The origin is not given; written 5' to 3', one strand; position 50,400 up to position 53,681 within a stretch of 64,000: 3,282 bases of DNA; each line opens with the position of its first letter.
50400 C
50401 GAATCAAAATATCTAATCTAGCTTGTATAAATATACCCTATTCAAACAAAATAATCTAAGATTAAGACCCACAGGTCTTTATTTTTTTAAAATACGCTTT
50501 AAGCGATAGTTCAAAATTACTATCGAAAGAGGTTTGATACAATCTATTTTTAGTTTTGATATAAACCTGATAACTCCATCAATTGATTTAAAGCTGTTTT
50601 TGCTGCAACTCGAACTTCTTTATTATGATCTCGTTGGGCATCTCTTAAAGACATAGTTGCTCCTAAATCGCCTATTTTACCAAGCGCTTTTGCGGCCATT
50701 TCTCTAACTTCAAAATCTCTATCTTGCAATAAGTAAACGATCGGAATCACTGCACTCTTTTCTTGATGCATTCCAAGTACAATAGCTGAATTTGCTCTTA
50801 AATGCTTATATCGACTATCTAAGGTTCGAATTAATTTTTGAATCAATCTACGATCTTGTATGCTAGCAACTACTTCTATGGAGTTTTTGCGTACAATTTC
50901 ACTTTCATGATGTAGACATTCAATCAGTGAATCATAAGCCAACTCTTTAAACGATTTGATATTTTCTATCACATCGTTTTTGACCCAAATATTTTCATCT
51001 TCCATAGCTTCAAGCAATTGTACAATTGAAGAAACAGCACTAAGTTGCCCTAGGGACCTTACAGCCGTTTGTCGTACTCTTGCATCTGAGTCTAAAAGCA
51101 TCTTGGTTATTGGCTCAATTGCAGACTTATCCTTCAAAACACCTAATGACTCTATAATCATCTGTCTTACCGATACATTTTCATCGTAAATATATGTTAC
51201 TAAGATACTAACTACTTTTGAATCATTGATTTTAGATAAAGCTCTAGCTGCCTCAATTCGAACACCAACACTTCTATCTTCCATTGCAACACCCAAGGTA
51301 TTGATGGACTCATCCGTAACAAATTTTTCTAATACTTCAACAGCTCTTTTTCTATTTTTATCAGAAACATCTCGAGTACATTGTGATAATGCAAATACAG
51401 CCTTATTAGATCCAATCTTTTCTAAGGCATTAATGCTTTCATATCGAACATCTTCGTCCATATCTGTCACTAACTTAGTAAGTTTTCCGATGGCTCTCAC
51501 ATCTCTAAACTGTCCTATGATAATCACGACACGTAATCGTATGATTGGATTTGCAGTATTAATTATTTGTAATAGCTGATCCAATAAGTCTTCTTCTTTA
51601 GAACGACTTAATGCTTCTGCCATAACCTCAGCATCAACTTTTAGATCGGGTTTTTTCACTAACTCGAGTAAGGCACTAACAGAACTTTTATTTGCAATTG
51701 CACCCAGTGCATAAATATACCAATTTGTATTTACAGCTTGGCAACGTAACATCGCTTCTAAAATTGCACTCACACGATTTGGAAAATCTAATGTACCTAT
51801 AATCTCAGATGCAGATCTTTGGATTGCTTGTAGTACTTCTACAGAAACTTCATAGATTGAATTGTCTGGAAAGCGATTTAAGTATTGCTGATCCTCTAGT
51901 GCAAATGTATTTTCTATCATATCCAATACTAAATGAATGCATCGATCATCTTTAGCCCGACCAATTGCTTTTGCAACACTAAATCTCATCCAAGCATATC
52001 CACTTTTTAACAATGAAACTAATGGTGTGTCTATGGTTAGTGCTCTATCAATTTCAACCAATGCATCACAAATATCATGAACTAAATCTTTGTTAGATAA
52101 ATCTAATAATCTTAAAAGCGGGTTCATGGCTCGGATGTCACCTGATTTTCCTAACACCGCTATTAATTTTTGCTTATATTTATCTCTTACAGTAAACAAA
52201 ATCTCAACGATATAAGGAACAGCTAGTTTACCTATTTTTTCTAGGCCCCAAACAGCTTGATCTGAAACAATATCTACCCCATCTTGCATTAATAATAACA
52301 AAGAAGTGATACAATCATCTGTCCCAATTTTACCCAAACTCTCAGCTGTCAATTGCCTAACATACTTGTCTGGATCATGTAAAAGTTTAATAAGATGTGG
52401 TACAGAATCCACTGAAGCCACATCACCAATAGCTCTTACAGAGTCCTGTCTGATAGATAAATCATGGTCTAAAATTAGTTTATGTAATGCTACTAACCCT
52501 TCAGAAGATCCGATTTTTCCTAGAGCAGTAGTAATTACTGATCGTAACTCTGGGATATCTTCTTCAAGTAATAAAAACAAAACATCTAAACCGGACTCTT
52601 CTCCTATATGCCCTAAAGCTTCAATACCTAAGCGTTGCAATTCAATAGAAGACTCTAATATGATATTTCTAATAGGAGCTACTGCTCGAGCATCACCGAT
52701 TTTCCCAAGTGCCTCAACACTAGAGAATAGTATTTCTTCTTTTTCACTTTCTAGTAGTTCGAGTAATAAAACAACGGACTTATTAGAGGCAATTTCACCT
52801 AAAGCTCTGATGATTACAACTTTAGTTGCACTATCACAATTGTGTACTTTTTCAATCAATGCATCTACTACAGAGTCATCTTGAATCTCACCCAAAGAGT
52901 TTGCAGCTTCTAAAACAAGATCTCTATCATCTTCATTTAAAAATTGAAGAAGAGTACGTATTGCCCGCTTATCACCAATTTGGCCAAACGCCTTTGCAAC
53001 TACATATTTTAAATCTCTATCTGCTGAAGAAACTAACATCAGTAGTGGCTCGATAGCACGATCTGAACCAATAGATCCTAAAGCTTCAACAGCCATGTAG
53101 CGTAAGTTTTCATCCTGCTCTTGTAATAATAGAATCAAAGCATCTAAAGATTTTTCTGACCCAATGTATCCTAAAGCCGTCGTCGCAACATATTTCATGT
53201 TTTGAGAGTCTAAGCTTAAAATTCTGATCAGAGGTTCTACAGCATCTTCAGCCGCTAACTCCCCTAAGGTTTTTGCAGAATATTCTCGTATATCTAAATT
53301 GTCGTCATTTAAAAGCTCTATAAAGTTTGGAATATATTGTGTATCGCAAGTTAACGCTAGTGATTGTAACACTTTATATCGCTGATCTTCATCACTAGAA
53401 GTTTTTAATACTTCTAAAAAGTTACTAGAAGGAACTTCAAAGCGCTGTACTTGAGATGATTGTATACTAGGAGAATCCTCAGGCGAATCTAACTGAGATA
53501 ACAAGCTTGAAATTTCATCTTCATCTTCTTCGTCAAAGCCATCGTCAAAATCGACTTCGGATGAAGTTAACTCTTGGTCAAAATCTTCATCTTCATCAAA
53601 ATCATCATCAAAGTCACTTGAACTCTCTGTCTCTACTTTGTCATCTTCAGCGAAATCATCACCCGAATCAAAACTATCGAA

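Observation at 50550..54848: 1432-aa protein combining a zinc ribbon, a 420-aa acidic region with a periodic DDLF-type motif array, and about 30 HEAT repeats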

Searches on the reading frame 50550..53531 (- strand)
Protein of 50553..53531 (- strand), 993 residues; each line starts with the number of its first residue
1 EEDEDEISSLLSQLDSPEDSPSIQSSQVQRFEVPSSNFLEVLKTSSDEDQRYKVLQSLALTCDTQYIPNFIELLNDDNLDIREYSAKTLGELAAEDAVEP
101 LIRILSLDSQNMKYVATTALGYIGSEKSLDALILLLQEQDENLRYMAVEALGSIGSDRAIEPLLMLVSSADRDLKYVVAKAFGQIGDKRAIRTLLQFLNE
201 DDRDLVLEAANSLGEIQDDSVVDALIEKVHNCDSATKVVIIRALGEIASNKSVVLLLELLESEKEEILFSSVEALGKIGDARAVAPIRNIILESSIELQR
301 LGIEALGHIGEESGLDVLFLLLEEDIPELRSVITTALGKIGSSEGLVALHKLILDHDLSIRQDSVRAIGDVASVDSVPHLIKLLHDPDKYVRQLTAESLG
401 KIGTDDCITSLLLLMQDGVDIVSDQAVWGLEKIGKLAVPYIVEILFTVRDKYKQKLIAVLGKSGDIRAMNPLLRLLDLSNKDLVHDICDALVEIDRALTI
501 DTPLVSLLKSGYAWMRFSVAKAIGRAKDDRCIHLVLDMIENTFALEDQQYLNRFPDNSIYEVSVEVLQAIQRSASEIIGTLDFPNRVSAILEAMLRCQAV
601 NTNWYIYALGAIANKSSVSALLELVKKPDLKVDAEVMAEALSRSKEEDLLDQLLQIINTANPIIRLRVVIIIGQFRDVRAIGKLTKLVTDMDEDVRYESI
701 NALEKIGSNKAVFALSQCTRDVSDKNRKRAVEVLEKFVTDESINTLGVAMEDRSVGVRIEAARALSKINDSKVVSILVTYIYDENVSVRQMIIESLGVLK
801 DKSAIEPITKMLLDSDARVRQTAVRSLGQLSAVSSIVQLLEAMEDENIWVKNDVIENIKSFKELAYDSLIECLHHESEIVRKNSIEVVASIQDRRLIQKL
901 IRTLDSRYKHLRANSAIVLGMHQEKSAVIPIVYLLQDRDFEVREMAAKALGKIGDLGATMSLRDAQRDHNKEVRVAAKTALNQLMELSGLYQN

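Call 14: find_homologous_proteins(query=window:50550-53486:-, max_evalue=1e-10)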
Query window:50550-53486:- (978 aa): 1465 proteins with E <= 1e-10 among 8000 candidates; the best 120 are listed.
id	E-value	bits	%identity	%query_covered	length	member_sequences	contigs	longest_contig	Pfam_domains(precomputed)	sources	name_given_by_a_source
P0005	3.1e-197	676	39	99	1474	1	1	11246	PF12717.14,PF00514.30,PF10363.16,PF22646.3,PF12755.14,PF02985.29,PF11838.15,PF24768.2,PF01602.27,PF21581.4,PF01347.29,PF25786.1,PF03130.23,PF13513.13,PF13646.13,PF23227.2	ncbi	-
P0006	3.5e-187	643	37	97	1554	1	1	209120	PF23271.2,PF12717.14,PF00514.30,PF12755.14,PF02985.29,PF11838.15,PF01602.27,PF21581.4,PF03130.23,PF13513.13,PF13646.13,PF23227.2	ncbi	-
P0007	2.1e-184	634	36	99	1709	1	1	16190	PF21581.4,PF12717.14,PF00514.30,PF01347.29,PF25786.1,PF02985.29,PF03130.23,PF24768.2,PF13513.13,PF01602.27,PF13646.13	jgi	jgi:HEAT repeat protein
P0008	6.6e-180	619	38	96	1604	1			PF12717.14,PF00514.30,PF22646.3,PF02985.29,PF11838.15,PF24768.2,PF01602.27,PF21581.4,PF03130.23,PF20168.5,PF13513.13,PF13646.13,PF23227.2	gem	-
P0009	5.9e-136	473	31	98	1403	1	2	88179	PF12717.14,PF00514.30,PF12755.14,PF02985.29,PF11838.15,PF18991.6,PF01602.27,PF21581.4,PF01347.29,PF03130.23,PF13513.13,PF13646.13,PF23227.2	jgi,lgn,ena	-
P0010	4.9e-130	454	31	97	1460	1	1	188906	PF21581.4,PF12717.14,PF00514.30,PF12755.14,PF02985.29,PF03130.23,PF13513.13,PF01602.27,PF13646.13,PF23227.2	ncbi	ncbi:MAG: HEAT repeat domain-containing protein [Candidatus Ozemobacteraceae bacterium]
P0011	6.2e-130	453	31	99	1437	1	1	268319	PF21581.4,PF12717.14,PF00514.30,PF12755.14,PF02985.29,PF11838.15,PF03130.23,PF13513.13,PF01602.27,PF13646.13,PF23227.2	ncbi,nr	ncbi:MAG: HEAT repeat domain-containing protein [Candidatus Riflebacteria bacterium]|nr:HEAT repeat 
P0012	2.3e-128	448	31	100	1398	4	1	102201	PF12717.14,PF00514.30,PF12755.14,PF02985.29,PF11838.15,PF28349.1,PF01602.27,PF21581.4,PF01347.29,PF03130.23,PF27207.1,PF20168.5,PF13513.13,PF13646.13,PF23227.2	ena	-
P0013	3.5e-122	428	32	51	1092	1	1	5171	PF26715.1,PF24714.2,PF22646.3,PF12755.14,PF11838.15,PF13401.13,PF25767.2,PF00931.29,PF13191.13,PF01347.29,PF05918.18,PF25786.1,PF08713.18,PF05729.19,PF13513.13,PF13646.13,PF23271.2,PF12717.14,PF00514.30,PF10363.16,PF02985.29,PF22956.3,PF24987.2,PF01602.27,PF05004.20,PF21547.4,PF20926.4,PF28344.1,PF0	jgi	jgi:FOG: HEAT repeat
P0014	1.6e-108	383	25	90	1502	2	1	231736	PF12717.14,PF00514.30,PF24714.2,PF12755.14,PF02985.29,PF22956.3,PF11865.15,PF01602.27,PF14663.12,PF25767.2,PF21581.4,PF21547.4,PF11791.15,PF01347.29,PF25757.2,PF25786.1,PF03130.23,PF27452.1,PF13513.13,PF13646.13,PF25151.2,PF23227.2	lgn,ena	-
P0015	7.1e-103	364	24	90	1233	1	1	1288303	PF26715.1,PF24714.2,PF22646.3,PF12755.14,PF24768.2,PF16416.12,PF25767.2,PF21581.4,PF11791.15,PF01347.29,PF25786.1,PF13513.13,PF13646.13,PF25151.2,PF11698.15,PF23271.2,PF12717.14,PF00514.30,PF02985.29,PF01602.27,PF21547.4,PF25801.2,PF25757.2,PF03130.23,PF23227.2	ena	-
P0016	2.8e-101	359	26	79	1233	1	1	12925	PF23271.2,PF12717.14,PF00514.30,PF26715.1,PF24714.2,PF22646.3,PF12755.14,PF02985.29,PF24492.2,PF01602.27,PF16416.12,PF25767.2,PF21581.4,PF11791.15,PF01347.29,PF25801.2,PF25757.2,PF25786.1,PF03130.23,PF13513.13,PF13646.13,PF25151.2,PF23227.2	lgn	-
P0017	6.1e-97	344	25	96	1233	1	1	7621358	PF23271.2,PF12717.14,PF00514.30,PF26715.1,PF24714.2,PF12755.14,PF02985.29,PF11838.15,PF24492.2,PF01602.27,PF25767.2,PF12765.14,PF21581.4,PF11791.15,PF01347.29,PF25786.1,PF03130.23,PF27207.1,PF13513.13,PF13646.13,PF23227.2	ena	-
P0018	2.3e-93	332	32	40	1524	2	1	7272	PF23271.2,PF12717.14,PF00514.30,PF24714.2,PF12755.14,PF02985.29,PF11838.15,PF12770.13,PF01602.27,PF25767.2,PF21581.4,PF11791.15,PF25786.1,PF03130.23,PF05729.19,PF13513.13,PF13646.13,PF20720.4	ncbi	ncbi:MAG: HEAT repeat domain-containing protein [Anaerolineae bacterium]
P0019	4.0e-88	315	23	97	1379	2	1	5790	PF12717.14,PF00514.30,PF12755.14,PF02985.29,PF25598.2,PF01602.27,PF25767.2,PF25786.1,PF03130.23,PF13513.13,PF13646.13,PF23227.2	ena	-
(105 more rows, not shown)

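Call 18: find_encoding_contigs(protein=P0006, flank=10000, max_places=2)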
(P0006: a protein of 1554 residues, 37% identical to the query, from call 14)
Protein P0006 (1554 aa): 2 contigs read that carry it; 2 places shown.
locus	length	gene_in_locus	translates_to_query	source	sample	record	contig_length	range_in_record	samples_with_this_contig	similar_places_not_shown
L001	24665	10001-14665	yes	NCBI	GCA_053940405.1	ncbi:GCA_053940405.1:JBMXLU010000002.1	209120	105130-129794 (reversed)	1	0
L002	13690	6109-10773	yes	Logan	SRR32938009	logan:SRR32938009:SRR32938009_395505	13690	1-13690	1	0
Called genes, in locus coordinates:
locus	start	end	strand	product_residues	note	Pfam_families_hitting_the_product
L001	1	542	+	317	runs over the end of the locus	PF01509:TruB_N, PF16198:TruB_C_2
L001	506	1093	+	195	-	PF00574:CLP_protease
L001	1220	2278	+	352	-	PF05239:PRC (weak)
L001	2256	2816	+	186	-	PF00293:NUDIX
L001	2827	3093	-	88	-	PF03966:Trm112p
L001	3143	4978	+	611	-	PF13522:GATase_6, PF13537:GATase_7, PF01380:SIS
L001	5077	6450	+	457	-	PF12804:NTP_transf_3, PF00483:NTP_transferase, PF25084:LbH_EIF2B, PF00132:Hexapep, PF25087:GMPPB_C, PF00132:Hexapep (weak), PF14602:Hexapep_2 (weak)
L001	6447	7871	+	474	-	PF02878:PGM_PMM_I, PF02879:PGM_PMM_II, PF02880:PGM_PMM_III, PF00408:PGM_PMM_IV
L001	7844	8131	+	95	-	PF00381:PTS-HPr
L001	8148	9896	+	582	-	PF05524:PEP-utilisers_N, PF00391:PEP-utilizers, PF02896:PEP-utilizers_C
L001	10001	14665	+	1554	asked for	PF00514:Arm (faint), PF01602:Adaptin_N (faint), PF02985:HEAT (faint), PF11838:ERAP1_C (faint), PF13646:HEAT_2, PF13646:HEAT_2, PF03130:HEAT_PBS (weak), PF13646:HEAT_2, +6 more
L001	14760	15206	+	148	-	PF04246:RseC_MucC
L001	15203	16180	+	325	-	PF12974:Phosphonate-bd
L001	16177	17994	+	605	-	PF00672:HAMP, PF01590:GAF, PF13185:GAF_2, PF13492:GAF_3, PF00990:GGDEF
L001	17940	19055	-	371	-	PF03600:CitMHS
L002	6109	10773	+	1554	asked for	PF00514:Arm (faint), PF01602:Adaptin_N (faint), PF02985:HEAT (faint), PF11838:ERAP1_C (faint), PF13646:HEAT_2, PF13646:HEAT_2, PF03130:HEAT_PBS (weak), PF13646:HEAT_2, +6 more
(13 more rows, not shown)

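Call 19: find_encoding_contigs(protein=P0011, flank=10000, max_places=2)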
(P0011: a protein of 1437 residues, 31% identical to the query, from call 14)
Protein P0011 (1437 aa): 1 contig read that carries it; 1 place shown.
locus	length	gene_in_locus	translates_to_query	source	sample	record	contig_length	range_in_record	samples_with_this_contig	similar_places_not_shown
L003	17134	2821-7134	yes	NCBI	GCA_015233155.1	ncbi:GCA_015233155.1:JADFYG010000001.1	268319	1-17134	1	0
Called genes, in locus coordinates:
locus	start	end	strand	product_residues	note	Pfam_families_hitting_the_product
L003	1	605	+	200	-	PF03613:EIID-AGA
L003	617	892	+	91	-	PF00381:PTS-HPr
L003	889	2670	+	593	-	PF05524:PEP-utilisers_N, PF00391:PEP-utilizers, PF02896:PEP-utilizers_C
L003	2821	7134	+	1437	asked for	PF00514:Arm (faint), PF01602:Adaptin_N (faint), PF02985:HEAT (faint), PF03130:HEAT_PBS (faint), PF13646:HEAT_2, PF13646:HEAT_2, PF13646:HEAT_2, PF13646:HEAT_2, +6 more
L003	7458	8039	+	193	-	PF03167:UDG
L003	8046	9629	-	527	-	-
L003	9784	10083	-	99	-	-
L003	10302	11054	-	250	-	-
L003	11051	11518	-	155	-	PF07963:N_methyl (weak)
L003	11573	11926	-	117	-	-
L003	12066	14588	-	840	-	PF13646:HEAT_2 (weak)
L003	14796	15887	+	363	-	-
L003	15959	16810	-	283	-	PF12787:EcsC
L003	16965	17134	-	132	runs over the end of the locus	-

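Call 21: find_encoding_contigs(protein=P0007, flank=10000, max_places=2)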
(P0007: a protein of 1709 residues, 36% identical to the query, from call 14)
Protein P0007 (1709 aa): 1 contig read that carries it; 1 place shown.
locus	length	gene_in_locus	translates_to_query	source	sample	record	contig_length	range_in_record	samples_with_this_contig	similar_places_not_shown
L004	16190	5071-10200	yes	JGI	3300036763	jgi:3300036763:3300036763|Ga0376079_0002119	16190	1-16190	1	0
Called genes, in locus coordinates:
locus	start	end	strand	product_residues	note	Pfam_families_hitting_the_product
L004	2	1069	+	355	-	?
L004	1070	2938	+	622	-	PF03065:Glyco_hydro_57, PF09095:AmyA-gluTrfs_C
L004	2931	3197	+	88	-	PF00381:PTS-HPr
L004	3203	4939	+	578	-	PF05524:PEP-utilisers_N, PF00391:PEP-utilizers, PF02896:PEP-utilizers_C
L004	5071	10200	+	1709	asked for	PF24768:ARM_ARMC5 (faint), PF00514:Arm (faint), PF01347:TPR_Vitellogenin (faint), PF01602:Adaptin_N (faint), PF02985:HEAT (faint), PF03130:HEAT_PBS (faint), PF13646:HEAT_2, PF13646:HEAT_2, +4 more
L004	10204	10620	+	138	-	PF04246:RseC_MucC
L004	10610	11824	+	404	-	PF12974:Phosphonate-bd, PF09084:NMT1 (weak)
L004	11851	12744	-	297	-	-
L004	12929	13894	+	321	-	-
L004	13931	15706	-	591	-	-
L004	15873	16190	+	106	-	?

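Call 22: find_encoding_contigs(protein=P0009, flank=10000, max_places=2)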
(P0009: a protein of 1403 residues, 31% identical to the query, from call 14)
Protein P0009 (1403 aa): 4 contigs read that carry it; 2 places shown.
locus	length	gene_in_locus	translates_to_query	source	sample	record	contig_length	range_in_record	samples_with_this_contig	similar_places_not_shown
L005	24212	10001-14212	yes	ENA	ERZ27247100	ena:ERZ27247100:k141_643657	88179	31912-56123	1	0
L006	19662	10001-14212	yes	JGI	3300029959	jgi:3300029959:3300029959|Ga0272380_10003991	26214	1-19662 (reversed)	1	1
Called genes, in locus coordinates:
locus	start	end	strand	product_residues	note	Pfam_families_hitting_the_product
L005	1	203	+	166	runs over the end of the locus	PF09021:HutP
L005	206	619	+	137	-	PF03610:EIIA-man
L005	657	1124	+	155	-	PF03830:PTSIIB_sorb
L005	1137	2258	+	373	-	PF00005:ABC_tran, PF17912:OB_MalK, PF08402:TOBE_2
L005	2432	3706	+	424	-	PF01547:SBP_bac_1, PF13416:SBP_bac_8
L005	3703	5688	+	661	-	PF03065:Glyco_hydro_57, PF09094:AmyA-A_glucT_m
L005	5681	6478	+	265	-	PF03609:EII-Sor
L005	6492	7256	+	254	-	PF03613:EIID-AGA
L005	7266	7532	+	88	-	PF00381:PTS-HPr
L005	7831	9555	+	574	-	PF05524:PEP-utilisers_N, PF00391:PEP-utilizers, PF02896:PEP-utilizers_C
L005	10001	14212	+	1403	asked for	PF02985:HEAT (faint), PF13646:HEAT_2, PF23227:HEAT_MROH2B_C (faint), PF00514:Arm (faint), PF01347:TPR_Vitellogenin (faint), PF01602:Adaptin_N (faint), PF03130:HEAT_PBS (faint), PF13646:HEAT_2, +6 more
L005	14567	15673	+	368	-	-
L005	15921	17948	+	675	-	-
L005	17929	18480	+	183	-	-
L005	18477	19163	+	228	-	-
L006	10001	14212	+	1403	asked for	PF02985:HEAT (faint), PF13646:HEAT_2, PF23227:HEAT_MROH2B_C (faint), PF00514:Arm (faint), PF01347:TPR_Vitellogenin (faint), PF01602:Adaptin_N (faint), PF03130:HEAT_PBS (faint), PF13646:HEAT_2, +6 more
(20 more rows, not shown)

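Call 44: search_solved_structures(query=window:50553-53486:-, max_evalue=0.00001)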
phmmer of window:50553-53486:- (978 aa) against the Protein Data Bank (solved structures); distinct sequences matched with E-value up to 0.00001: 22.
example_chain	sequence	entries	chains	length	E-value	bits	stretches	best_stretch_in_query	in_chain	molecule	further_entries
9sah_A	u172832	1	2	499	5.3e-74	253.3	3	48-214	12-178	E4-NB2 synthetic fusion protein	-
6fsq_A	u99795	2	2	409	2.3e-55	191.6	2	48-216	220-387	alphaRep A3_bGFPD | A3_bGFPD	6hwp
6ft5_A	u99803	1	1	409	2.2e-53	185.1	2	47-216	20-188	alphaRep A3_A3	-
4zv6_A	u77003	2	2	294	4.3e-47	164.3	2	48-211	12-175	AlphaRep-7 | alpha-Rep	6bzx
4xl5_C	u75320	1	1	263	1.3e-41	146.1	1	48-273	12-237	bGFP-A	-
6gwc_C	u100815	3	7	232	3.8e-35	124.8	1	48-240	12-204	iE5 ALPHAREP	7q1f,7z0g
7p0h_A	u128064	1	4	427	1e-33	120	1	48-242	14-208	Helicobacter pylori ComF fused to an artificial alphaREP crystallization helper (named B2)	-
8aw4_A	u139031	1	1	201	1.1e-29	106.6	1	48-216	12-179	ALPHAREP bB-E3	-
6gx7_E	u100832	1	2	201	3.7e-29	105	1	48-216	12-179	iiiA5 ALPHAREP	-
9rhz_A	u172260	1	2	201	8.7e-28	100.4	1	48-216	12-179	ALPHAREP bE5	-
3ltm_A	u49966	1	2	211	7e-27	97.4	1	44-216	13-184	Alpha-Rep4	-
3ltj_A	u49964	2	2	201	2.5e-26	95.6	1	48-216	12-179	AlphaRep-4 | bA3-2: binder of A3 protein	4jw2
5dcq_A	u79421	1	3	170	5.6e-24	87.8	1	81-216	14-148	artificial repeat proteins (alphaREP3)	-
4xvp_D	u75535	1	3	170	1.1e-23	86.9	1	81-216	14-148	BGFP-C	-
9t1m_A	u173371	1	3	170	1.5e-22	83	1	48-185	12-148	Alpha Rep E4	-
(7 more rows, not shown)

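Call 73: find_related_loci(query=window:50553-53531:-, collection=metagenome_contigs, flank=6000)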
Query window:50553-53531:- (993 aa) in metagenome_contigs; peptide patterns used: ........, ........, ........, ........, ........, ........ (x = any residue, [..] = any of these).
58 stretches matched a pattern, but none encodes a relative of the query by tblastn (E <= 1e-3).
